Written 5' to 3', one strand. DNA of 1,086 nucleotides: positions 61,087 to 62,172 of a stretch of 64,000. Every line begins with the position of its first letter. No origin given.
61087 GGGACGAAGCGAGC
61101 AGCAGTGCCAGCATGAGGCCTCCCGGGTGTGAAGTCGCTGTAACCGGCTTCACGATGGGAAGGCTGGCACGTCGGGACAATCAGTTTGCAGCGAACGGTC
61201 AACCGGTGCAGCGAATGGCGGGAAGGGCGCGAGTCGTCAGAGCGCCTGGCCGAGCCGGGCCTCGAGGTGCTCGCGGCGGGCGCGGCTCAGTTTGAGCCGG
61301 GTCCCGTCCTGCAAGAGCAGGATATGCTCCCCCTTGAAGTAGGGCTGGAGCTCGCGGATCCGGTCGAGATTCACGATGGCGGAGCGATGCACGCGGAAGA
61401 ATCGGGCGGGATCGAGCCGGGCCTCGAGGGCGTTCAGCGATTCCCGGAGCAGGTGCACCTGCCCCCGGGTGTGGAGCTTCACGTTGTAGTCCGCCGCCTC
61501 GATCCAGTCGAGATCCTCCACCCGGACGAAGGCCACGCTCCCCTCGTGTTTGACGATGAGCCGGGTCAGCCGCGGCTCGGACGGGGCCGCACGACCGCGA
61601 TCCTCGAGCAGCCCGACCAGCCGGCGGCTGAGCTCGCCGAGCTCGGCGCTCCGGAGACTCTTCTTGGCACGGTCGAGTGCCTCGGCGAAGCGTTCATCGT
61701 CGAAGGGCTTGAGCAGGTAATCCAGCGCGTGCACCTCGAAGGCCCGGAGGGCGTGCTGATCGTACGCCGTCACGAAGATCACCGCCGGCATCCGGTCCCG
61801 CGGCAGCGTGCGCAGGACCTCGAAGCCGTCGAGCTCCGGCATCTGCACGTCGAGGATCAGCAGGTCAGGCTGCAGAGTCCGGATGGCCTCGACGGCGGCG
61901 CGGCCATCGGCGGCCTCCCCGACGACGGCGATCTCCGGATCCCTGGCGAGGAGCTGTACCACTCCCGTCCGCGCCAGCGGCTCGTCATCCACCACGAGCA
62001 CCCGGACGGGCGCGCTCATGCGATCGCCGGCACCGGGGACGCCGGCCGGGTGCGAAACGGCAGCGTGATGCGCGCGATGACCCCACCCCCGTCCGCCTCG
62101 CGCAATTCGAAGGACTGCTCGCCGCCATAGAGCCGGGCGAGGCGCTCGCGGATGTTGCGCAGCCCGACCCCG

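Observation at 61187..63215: Matching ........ direct-repeat pairs link the LytS/LytTR pair to the downstream sulfur operon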

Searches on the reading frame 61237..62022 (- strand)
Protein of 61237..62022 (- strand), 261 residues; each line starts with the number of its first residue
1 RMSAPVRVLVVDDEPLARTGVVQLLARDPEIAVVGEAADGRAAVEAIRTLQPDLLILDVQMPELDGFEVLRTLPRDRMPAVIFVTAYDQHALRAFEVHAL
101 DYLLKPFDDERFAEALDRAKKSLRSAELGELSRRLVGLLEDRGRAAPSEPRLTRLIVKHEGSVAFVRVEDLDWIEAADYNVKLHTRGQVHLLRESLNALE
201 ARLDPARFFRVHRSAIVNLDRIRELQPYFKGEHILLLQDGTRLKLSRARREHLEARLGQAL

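Call 6: search_protein_families(library=pfam, proteins=[window:61237-62022:-])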
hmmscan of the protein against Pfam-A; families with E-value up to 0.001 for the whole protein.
window:61237-62022:- (261 aa): 2 families
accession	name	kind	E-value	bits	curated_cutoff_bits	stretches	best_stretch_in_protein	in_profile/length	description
PF00072.30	Response_reg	-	2.5e-27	95.7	30.2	1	8-116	1-110/111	Response regulator receiver domain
PF04397.21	LytTR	-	2.2e-24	86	22.6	1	164-257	4-97/98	LytTr DNA-binding domain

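Call 9: find_homologous_proteins(query=window:61237-62022:-, max_evalue=1e-20)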
Query window:61237-62022:- (261 aa): 7999 proteins with E <= 1e-20 among 8000 candidates; the best 120 are listed.
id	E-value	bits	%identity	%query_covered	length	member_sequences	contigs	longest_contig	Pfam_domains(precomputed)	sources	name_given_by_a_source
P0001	6.9e-155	532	96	100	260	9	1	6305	PF04397.22,PF00072.31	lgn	-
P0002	1.6e-146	504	92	100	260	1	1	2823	PF04397.22,PF00072.31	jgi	jgi:two-component system, LytTR family, response regulator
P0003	3.4e-140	484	88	100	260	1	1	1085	PF04397.22,PF00072.31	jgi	jgi:two-component system LytT family response regulator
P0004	1.9e-135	468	84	100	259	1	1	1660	PF04397.22,PF00072.31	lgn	-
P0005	2.9e-134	464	84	98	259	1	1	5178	PF04397.22,PF00072.31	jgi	jgi:two-component system LytT family response regulator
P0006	8.6e-133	459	83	100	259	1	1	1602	PF04397.22,PF00072.31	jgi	jgi:two-component system, LytTR family, response regulator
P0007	1.3e-123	429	78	100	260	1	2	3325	PF04397.22,PF00072.31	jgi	jgi:two-component system LytT family response regulator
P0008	5.5e-122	424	76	100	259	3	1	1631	PF04397.22,PF00072.31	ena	-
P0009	1.0e-121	423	76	100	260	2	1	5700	PF04397.22,PF00072.31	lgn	-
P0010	6.7e-118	411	75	100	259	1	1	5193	PF04397.22,PF00072.31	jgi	jgi:two-component system LytT family response regulator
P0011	5.6e-116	404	75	97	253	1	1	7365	PF04397.22,PF00072.31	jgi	jgi:two-component system LytT family response regulator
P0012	3.8e-110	385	74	97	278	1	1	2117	PF04397.22,PF00072.31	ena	-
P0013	2.2e-109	383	69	100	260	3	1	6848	PF04397.22,PF00072.31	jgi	-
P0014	3.5e-108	379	68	100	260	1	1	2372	PF04397.22,PF00072.31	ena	-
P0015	5.5e-108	378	66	100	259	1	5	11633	PF04397.22,PF00072.31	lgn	-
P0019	2.6e-107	376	67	100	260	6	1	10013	PF04397.22,PF00072.31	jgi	-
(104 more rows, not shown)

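Call 13: find_related_loci(query=A1, collection=genome_contigs, flank=6000)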
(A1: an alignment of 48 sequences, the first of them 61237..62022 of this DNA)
Query A1 (261 aa) in genome_contigs; peptide patterns used: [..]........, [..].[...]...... (x = any residue, [..] = any of these).
600 stretches matched a pattern (row limit reached: there are more); 542 encode a relative of the query (tblastn E <= 1e-3); the best 80 are kept; 80 distinct loci.
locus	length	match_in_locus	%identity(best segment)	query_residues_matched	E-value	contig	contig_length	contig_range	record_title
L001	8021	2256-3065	61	2-261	1e-108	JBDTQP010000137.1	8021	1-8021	MAG: Gemmatimonadota bacterium isolate cluster3_bin.224 NODE_44260_length_8021_cov_7.082727, whole genome shotgun sequen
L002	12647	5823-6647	67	2-261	2e-100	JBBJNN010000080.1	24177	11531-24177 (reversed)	MAG: Gemmatimonadaceae bacterium isolate RUP_SRG_05 MBC-RUP_F0-S0_906, whole genome shotgun sequence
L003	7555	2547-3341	56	4-261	2e-92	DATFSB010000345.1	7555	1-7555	MAG TPA_asm: Gemmatimonadales bacterium isolate SMAG_U9373 k141_170194, whole genome shotgun sequence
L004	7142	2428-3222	55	6-261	3e-83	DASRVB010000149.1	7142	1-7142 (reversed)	MAG TPA_asm: Gemmatimonadota bacterium isolate SMAG_U8635 k141_235827, whole genome shotgun sequence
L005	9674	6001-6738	53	6-261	1e-80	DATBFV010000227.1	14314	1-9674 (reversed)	MAG TPA_asm: Gemmatimonadales bacterium isolate SMAG_U3820 k141_4842098, whole genome shotgun sequence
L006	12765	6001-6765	51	3-253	1e-76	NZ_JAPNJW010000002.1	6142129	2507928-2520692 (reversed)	Nannocystis sp. RBIL2 ctg.s1.000001F, whole genome shotgun sequence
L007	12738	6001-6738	51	7-253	3e-73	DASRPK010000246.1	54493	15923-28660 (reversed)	MAG TPA_asm: Gemmatimonadaceae bacterium isolate SMAG_U10293 k141_3124172, whole genome shotgun sequence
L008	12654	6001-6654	50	6-246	8e-73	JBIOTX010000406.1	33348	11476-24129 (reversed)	MAG: Thermoanaerobaculia bacterium isolate MAG149 k127_676777, whole genome shotgun sequence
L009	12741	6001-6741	53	5-258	2e-72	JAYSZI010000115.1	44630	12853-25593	MAG: Lysobacter sp. isolate GFS_13576 GFS_13576_114, whole genome shotgun sequence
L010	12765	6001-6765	45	2-253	1e-70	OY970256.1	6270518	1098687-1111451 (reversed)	MAG: Pyrinomonadaceae bacterium isolate MFD09212.bin.c.2 genome assembly, chromosome: 1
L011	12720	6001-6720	49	3-260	8e-70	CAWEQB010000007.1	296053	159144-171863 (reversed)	MAG: uncultured Gammaproteobacteria bacterium isolate MFD01872.bin.1.203 genome assembly, contig: contig_143765, whole g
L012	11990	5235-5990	51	6-258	8e-69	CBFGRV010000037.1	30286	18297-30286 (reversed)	MAG TPA_asm: uncultured Rhodothermales bacterium isolate SRR17295755_binner23_Refined_73 genome assembly, contig: ERZ233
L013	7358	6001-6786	47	3-258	8e-69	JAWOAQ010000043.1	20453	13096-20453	MAG: Salinibacter sp. isolate BLK2-1.bin.34 k191_433076, whole genome shotgun sequence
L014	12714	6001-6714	48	6-260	2e-68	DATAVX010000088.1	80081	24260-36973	MAG TPA_asm: Steroidobacteraceae bacterium isolate SMAG_U5610 k141_1617698, whole genome shotgun sequence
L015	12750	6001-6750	48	2-257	1e-67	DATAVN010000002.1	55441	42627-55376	MAG TPA_asm: Steroidobacteraceae bacterium isolate SMAG_U5600 k141_3537445, whole genome shotgun sequence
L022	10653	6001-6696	47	6-260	4e-65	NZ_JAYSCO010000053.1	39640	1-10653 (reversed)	MAG: Pseudoduganella sp. isolate ZZ2_ZZA245_bin.3 NODE_887_length_39640_cov_15.025515, whole genome shotgun sequence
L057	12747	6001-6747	35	6-258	4e-33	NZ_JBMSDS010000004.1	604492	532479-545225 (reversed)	Phenylobacterium sp. VNQ135 contig4, whole genome shotgun sequence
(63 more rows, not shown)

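Call 21: find_related_loci(query=window:61237-62022:-, collection=metagenome_contigs, flank=5000)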
Query window:61237-62022:- (261 aa) in metagenome_contigs; peptide patterns used: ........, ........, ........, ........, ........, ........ (x = any residue, [..] = any of these).
600 stretches matched a pattern (row limit reached: there are more); 485 encode a relative of the query (tblastn E <= 1e-3); the best 80 are kept; 80 distinct loci.
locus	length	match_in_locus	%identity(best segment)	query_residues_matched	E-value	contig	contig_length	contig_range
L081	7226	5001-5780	65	2-260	5e-102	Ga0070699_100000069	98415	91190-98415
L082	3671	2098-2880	55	2-258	2e-90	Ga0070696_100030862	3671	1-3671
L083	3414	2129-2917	58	2-261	5e-87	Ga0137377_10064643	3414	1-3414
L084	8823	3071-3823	52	6-259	3e-79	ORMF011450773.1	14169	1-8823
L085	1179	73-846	52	1-261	7e-85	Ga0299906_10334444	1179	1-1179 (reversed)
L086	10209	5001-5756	54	6-261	7e-79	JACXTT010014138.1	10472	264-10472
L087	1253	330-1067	53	6-257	2e-83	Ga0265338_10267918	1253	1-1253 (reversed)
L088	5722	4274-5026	50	6-259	2e-74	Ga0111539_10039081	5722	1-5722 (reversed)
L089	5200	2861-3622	51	6-261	2e-74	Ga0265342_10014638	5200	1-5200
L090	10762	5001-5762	52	6-261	2e-73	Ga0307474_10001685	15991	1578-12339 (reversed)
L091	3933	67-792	51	3-246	2e-73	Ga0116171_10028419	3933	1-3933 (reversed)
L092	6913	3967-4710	51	2-254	3e-73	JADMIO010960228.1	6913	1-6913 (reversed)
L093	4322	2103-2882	51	2-261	9e-73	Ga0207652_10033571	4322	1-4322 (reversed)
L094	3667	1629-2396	50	6-261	4e-73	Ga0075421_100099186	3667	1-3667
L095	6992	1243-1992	50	2-258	3e-72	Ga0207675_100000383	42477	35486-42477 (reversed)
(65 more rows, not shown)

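Call 23: find_encoding_contigs(protein=P0001, flank=5000, max_places=3)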
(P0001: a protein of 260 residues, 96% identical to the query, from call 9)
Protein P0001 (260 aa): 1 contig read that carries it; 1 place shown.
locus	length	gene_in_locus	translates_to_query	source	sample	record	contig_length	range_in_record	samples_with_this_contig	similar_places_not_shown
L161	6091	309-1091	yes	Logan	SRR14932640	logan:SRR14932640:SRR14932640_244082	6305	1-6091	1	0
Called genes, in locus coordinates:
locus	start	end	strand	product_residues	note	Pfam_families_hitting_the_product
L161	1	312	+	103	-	?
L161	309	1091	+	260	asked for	PF00072:Response_reg, PF04397:LytTR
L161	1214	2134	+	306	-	PF00581:Rhodanese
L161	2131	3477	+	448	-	PF00266:Aminotran_5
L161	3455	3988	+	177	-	PF04143:Sulf_transp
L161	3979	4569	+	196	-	PF20398:DUF6691 (weak), PF04143:Sulf_transp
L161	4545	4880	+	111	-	-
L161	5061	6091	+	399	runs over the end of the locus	PF00083:Sugar_tr, PF07690:MFS_1, PF12832:MFS_1_like (faint), PF00083:Sugar_tr, PF07690:MFS_1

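Call 24: find_encoding_contigs(protein=P0005, flank=5000, max_places=3)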
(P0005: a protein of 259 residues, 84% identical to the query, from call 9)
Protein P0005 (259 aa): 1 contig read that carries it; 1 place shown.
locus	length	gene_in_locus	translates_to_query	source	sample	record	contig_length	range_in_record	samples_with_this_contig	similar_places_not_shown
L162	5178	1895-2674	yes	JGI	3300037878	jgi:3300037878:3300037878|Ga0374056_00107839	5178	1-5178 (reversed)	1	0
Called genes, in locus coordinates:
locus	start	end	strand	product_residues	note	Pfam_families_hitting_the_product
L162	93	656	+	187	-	PF01035:DNA_binding_1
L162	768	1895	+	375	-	PF06580:His_kinase, PF02518:HATPase_c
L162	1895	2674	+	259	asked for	PF00072:Response_reg, PF04397:LytTR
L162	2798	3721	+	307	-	PF00581:Rhodanese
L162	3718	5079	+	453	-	PF00266:Aminotran_5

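Call 25: find_encoding_contigs(protein=P0011, flank=6000, max_places=3)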
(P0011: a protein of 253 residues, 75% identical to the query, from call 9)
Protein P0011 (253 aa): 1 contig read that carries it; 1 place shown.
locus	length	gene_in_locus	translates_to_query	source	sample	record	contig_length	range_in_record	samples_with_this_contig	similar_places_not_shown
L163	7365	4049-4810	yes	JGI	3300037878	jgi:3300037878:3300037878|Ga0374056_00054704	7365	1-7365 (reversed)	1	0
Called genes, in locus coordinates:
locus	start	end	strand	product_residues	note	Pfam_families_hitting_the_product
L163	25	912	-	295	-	PF01209:Ubie_methyltran, PF06325:PrmA (weak), PF13489:Methyltransf_23, PF08241:Methyltransf_11, PF08242:Methyltransf_12, PF13649:Methyltransf_25, PF13847:Methyltransf_31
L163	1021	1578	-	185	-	PF12867:DinB_2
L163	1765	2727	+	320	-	PF12852:Cupin_6, PF12833:HTH_18, PF00165:HTH_AraC (weak)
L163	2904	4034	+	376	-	PF06580:His_kinase, PF13581:HATPase_c_2 (weak), PF02518:HATPase_c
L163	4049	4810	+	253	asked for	PF00072:Response_reg, PF04397:LytTR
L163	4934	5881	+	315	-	PF00581:Rhodanese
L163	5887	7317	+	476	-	PF00266:Aminotran_5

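Call 26: find_encoding_contigs(protein=P0009, flank=5000, max_places=2)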
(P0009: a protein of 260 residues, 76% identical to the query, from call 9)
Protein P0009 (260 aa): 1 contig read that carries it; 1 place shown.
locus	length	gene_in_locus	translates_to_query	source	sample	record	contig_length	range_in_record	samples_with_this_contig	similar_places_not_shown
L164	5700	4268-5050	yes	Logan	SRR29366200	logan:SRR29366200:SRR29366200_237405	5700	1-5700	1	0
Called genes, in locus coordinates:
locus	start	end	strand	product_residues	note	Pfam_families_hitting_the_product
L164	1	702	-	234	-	?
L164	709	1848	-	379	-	PF00285:Citrate_synt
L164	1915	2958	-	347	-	PF01594:AI-2E_transport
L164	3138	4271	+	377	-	PF06580:His_kinase, PF02518:HATPase_c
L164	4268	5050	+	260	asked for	PF00072:Response_reg, PF04397:LytTR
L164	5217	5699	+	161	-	?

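Call 27: find_encoding_contigs(protein=P0013, flank=5000, max_places=2)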
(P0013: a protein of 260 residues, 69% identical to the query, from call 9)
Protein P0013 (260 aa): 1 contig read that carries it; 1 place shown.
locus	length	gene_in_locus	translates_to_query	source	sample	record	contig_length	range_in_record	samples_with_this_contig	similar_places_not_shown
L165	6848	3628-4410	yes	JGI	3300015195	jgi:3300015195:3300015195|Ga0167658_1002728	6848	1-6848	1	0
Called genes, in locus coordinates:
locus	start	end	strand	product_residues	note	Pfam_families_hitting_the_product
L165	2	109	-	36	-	?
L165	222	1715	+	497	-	PF06739:SBBP (faint)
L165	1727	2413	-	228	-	PF03544:TonB_C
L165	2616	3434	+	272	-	PF06580:His_kinase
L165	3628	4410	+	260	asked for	PF00072:Response_reg, PF04397:LytTR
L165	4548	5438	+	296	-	PF00581:Rhodanese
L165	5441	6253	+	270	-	PF00581:Rhodanese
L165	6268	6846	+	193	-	?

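Call 28: find_encoding_contigs(protein=P0015, flank=5000, max_places=3)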
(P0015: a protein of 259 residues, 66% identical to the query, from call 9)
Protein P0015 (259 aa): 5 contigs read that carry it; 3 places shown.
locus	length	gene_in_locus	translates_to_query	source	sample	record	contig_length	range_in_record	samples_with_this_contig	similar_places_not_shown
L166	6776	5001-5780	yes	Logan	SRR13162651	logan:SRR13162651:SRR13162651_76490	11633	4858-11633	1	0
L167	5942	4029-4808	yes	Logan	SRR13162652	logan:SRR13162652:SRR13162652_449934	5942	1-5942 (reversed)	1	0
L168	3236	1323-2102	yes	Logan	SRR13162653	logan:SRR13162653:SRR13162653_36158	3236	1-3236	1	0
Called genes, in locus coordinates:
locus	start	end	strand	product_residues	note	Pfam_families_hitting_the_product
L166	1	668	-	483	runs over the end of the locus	PF05235:CHAD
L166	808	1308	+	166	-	-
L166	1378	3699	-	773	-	PF19313:DUF5916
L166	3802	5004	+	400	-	PF06580:His_kinase, PF02518:HATPase_c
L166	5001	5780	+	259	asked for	PF00072:Response_reg, PF04397:LytTR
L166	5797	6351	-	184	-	-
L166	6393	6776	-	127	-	?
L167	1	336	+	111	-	?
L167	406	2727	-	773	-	PF19313:DUF5916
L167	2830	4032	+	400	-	PF06580:His_kinase, PF02518:HATPase_c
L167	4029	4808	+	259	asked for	PF00072:Response_reg, PF04397:LytTR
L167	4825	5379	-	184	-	-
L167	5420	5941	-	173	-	?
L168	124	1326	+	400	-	PF06580:His_kinase, PF02518:HATPase_c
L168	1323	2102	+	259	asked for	PF00072:Response_reg, PF04397:LytTR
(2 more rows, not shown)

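Call 29: find_encoding_contigs(protein=P0019, flank=5000, max_places=2)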
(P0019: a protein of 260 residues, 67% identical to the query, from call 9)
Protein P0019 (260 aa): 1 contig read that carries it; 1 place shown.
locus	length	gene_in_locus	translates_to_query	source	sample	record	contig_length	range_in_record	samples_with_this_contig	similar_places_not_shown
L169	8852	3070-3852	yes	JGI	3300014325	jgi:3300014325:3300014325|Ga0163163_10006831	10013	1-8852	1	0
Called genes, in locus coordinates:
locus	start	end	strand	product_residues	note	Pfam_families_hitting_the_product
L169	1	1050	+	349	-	?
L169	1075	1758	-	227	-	PF03544:TonB_C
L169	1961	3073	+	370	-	PF06580:His_kinase, PF02518:HATPase_c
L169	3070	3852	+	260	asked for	PF00072:Response_reg, PF04397:LytTR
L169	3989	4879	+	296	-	PF00581:Rhodanese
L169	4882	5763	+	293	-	PF00581:Rhodanese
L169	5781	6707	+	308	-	PF00581:Rhodanese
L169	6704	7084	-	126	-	PF22677:Ble-like_N (weak), PF18029:Glyoxalase_6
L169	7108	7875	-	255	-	PF01694:Rhomboid, PF20216:DUF6576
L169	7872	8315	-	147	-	PF07883:Cupin_2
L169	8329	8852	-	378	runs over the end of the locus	PF25046:DUF7790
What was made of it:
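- Tried and rejected: I obtained the close relatives through exact-protein look-ups instead (calls 23-29).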

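Call 38: search_solved_structures(query=window:61237-62022:-, max_evalue=0.001)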
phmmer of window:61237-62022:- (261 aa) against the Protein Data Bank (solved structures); distinct sequences matched with E-value up to 0.001: 254 (the best 60 are shown).
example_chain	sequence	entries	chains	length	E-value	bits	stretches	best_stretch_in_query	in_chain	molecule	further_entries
6m8o_A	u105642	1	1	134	2.1e-20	76.5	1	7-121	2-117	DNA-binding response regulator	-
1a04_A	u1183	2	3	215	9.9e-20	74.3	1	4-121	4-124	NITRATE/NITRITE RESPONSE REGULATOR PROTEIN NARL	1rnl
6wsh_A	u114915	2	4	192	1.5e-19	73.7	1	7-119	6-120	Response regulator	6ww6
9xzo_A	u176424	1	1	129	2e-17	66.8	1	7-118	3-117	De novo protein M1X0B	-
1s8n_A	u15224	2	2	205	5.7e-17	65.3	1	3-126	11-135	putative antiterminator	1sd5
2qv0_A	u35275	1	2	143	6.6e-17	65.1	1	5-118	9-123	Protein mrkE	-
3eul_A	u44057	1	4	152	2.4e-16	63.2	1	5-119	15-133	POSSIBLE NITRATE/NITRITE RESPONSE TRANSCRIPTIONAL REGULATORY PROTEIN NARL (DNA-binding res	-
6swl_A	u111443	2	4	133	7.9e-16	61.5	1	7-119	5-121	Two-component response regulator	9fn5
4iga_A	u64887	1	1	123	1e-15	61.2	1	7-120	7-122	Chemotaxis protein CheY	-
1tmy_A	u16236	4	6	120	1.1e-15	61.1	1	7-120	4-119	CHEY PROTEIN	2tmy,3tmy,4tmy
5hev_A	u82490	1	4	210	1.2e-15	61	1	6-134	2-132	Response regulator protein VraR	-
6er7_A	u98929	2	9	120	1.3e-15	60.8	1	6-119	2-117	120aa long hypothetical chemotaxis protein (CheY)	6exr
1u0s_Y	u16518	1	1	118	2.4e-15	60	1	7-118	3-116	Chemotaxis protein cheY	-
6swf_A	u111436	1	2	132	1.1e-14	57.8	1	7-125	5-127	Two-component response regulator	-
6swb_A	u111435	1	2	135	1.2e-14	57.7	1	7-125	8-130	Two-component response regulator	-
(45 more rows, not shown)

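Call 39: search_protein_families(library=ncbifam, proteins=[window:61237-62022:-], max_evalue=0.00001)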
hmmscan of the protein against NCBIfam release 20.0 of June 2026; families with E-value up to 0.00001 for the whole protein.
window:61237-62022:- (261 aa): 86 families (the best 25 are shown)
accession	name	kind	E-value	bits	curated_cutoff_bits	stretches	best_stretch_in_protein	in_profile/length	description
NF008677.0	PRK11697.1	equivalog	2e-47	161.6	246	1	6-258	2-236/238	two-component system response regulator BtsR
NF010684.1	PRK14084.1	equivalog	1.2e-36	126.7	375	1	7-257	2-252/254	response regulator transcription factor LytR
NF001965.0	PRK00742.1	subfamily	2.5e-25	89.4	293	1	5-124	3-124/357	chemotaxis-specific protein-glutamate methyltransferase CheB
NF007935.0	PRK10651.1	equivalog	6.3e-25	87.6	250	1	3-120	4-124/216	two-component system response regulator NarL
NF007708.0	PRK10403.1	equivalog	8.8e-21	74.3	343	1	4-120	5-124/215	nitrate/nitrite response regulator protein NarP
NF009206.0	PRK12555.1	subfamily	8e-20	71.1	342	1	6-110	1-109/340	chemotaxis-specific protein-glutamate methyltransferase CheB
TIGR02875.1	spore_0_A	equivalog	3.5e-19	69.1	200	1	5-117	2-119/262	sporulation transcription factor Spo0A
NF011896.0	PRK15369.1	equivalog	9e-17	61.4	242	1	6-111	4-112/211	two component system response regulator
NF008469.0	PRK11361.1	equivalog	1.7e-16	60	714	1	2-121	1-121/461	acetoacetate metabolism transcriptional regulator AtoC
NF007419.0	PRK09958.1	equivalog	2.8e-15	56.5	251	1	8-90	3-85/204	acid-sensing system DNA-binding response regulator EvgA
NF006900.1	PRK09390.1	equivalog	3.8e-15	56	255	1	2-127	1-127/203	response regulator FixJ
TIGR01387.1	cztR_silR_copR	subfamily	7.5e-15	55.2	279.2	1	8-128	1-119/218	heavy metal response regulator transcription factor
NF045944.1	ResRegRpaBCyano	equivalog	8.4e-15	54.8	330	1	9-111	1-103/229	response regulator transcription factor RpaB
NF008296.0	PRK11083.1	equivalog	1.9e-13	50.3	273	1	6-112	4-110/228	two-component system response regulator CreB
NF007135.0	PRK09581.1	equivalog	2.4e-13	49.7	474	1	7-112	4-112/457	PleD family two-component system response regulator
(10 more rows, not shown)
